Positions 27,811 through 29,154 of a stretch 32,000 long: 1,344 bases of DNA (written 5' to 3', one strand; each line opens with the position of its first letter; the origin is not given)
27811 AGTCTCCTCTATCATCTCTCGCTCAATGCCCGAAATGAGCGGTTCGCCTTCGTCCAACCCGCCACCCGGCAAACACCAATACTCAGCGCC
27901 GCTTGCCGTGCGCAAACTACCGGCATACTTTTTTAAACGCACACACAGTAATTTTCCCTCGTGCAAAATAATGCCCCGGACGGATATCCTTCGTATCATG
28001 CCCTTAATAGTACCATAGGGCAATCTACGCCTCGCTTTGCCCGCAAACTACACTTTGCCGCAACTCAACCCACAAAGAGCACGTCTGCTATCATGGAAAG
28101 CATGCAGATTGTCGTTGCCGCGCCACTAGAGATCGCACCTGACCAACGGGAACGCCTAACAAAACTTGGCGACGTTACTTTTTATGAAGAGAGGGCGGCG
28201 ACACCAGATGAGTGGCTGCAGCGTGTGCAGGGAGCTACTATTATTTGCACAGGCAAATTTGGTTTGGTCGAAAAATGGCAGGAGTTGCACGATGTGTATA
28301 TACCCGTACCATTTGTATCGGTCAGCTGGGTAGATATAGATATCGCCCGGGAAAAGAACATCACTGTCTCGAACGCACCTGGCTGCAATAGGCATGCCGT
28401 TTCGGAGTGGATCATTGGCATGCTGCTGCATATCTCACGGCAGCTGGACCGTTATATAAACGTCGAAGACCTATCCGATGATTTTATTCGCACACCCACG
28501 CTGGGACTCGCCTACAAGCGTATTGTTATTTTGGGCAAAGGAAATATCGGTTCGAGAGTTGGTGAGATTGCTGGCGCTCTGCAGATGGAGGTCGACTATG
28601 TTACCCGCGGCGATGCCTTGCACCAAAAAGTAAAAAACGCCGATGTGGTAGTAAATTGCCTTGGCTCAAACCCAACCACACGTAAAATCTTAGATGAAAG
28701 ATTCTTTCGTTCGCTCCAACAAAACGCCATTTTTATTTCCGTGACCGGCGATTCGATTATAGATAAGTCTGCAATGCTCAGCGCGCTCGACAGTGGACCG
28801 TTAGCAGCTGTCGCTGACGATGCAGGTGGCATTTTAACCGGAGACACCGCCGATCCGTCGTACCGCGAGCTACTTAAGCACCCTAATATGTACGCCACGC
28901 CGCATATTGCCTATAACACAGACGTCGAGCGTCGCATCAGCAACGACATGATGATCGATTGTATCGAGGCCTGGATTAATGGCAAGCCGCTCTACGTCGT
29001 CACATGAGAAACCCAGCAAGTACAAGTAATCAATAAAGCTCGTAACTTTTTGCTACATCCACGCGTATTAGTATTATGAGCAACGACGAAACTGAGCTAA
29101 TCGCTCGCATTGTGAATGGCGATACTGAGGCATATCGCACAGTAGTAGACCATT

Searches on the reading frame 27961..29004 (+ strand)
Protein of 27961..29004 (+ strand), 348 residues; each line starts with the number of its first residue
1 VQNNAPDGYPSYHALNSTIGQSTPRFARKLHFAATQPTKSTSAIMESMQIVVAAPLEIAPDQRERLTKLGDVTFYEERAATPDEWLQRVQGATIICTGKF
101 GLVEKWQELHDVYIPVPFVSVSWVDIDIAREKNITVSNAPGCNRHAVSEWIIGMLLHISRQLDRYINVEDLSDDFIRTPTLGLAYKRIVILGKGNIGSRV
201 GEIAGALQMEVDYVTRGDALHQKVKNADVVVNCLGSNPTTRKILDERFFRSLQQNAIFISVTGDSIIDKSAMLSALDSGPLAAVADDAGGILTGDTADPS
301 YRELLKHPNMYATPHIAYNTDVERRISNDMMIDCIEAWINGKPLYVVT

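Call 80: search_protein_families(library=pfam, proteins=[window:27961-29004:+], max_evalue=0.001)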
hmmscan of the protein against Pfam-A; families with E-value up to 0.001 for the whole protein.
window:27961-29004:+ (348 aa): 2 families
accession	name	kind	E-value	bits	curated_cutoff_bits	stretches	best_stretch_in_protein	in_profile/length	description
PF02826.25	2-Hacid_dh_C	-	1.7e-21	76.8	25.1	1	153-317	2-178/178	D-isomer specific 2-hydroxyacid dehydrogenase, NAD binding domain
PF00389.36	2-Hacid_dh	-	5e-08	33.2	24.6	1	57-342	6-127/134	D-isomer specific 2-hydroxyacid dehydrogenase, catalytic domain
